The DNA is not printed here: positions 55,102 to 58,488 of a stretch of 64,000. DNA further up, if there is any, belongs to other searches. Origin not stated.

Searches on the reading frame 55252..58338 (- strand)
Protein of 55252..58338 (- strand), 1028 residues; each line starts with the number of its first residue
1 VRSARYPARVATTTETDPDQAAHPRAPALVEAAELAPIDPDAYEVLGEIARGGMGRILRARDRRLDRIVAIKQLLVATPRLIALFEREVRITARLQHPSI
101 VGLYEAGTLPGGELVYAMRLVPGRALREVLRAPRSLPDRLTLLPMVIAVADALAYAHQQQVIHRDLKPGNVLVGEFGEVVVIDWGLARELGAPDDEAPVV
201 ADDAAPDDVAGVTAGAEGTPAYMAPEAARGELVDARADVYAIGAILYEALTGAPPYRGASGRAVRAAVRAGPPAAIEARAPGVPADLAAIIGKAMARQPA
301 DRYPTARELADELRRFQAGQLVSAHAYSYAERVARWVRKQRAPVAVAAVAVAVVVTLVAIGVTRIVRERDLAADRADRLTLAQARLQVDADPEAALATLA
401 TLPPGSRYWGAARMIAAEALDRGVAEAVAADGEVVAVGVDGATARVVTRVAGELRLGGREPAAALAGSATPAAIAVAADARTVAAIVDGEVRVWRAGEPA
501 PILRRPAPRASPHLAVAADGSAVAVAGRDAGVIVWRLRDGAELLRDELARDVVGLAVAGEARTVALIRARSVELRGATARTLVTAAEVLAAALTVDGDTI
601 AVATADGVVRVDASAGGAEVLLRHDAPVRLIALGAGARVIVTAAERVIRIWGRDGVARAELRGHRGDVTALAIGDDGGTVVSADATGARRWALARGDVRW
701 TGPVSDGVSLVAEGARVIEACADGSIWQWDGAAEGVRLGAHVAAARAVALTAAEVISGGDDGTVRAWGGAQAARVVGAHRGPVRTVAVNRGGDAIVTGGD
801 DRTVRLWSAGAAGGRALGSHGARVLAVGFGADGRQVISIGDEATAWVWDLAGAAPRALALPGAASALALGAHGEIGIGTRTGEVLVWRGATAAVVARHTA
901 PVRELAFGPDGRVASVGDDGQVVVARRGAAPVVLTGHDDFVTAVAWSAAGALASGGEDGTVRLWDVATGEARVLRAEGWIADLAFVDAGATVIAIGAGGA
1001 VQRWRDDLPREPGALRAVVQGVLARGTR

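Call 30: search_protein_families(library=pfam, proteins=[window:55252-58338:-], max_evalue=0.001)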
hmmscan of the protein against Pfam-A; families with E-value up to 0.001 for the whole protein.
window:55252-58338:- (1028 aa): 26 families (the best 25 are shown)
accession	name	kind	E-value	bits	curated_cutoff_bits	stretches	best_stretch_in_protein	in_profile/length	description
PF00069.31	Pkinase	-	2.5e-35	122.6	31.7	1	43-302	1-251/263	Protein kinase domain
PF25173.1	Beta-prop_WDR3_1st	-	7.8e-35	120.7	154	3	884-1004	11-140/184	WDR3 first beta-propeller domain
PF00400.38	WD40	-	2.8e-31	107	27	2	933-965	6-39/39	WD domain, G-beta repeat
PF24817.1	WD40_WDHD1_1st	-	3e-31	109.1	109.9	4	832-970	16-161/291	WDHD1 first WD40 domain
PF25174.1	Beta-prop_THOC3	-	4e-29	101.9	305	2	898-994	1-105/272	THOC3 beta-propeller domain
PF07714.23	PK_Tyr_Ser-Thr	-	3.1e-28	99.2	23.1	1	48-312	6-257/258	Protein tyrosine and serine/threonine kinase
PF24814.1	WD40_Prp19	-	1e-22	81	320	2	751-922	18-201/281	Prp19 WD40 domain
PF25172.1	Beta-prop_WDR3_2nd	-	2e-20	73.7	140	2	473-683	44-235/293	WDR3 second beta-propeller domain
PF23414.1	Beta-prop_EML_2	-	1.5e-18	67.6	90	1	832-971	9-158/266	Echinoderm microtubule-associated protein second beta-propeller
PF25047.1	Beta-prop_TEP1_2nd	-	2.4e-18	66.7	89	2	892-1005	83-203/255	TEP-1 second beta-propeller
PF24807.1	WD40_CDC20-Fz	-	3.6e-15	56.5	200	1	877-970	108-213/292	CDC20/Fizzy WD40 domain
PF25175.1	Beta-prop_WDR5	-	5.6e-14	52.5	250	1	730-852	41-167/296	WDR5 beta-propeller domain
PF23409.1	Beta-prop_EML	-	1.4e-13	51.4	88.2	1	753-809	168-227/267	Echinoderm microtubule-associated protein first beta-propeller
PF24796.1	WDR55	-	1.3e-12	47.9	200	2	593-808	61-292/296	WDR55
PF25391.1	WD40_Gbeta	-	3.8e-11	43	150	1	726-862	168-310/340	G protein beta WD-40 repeat protein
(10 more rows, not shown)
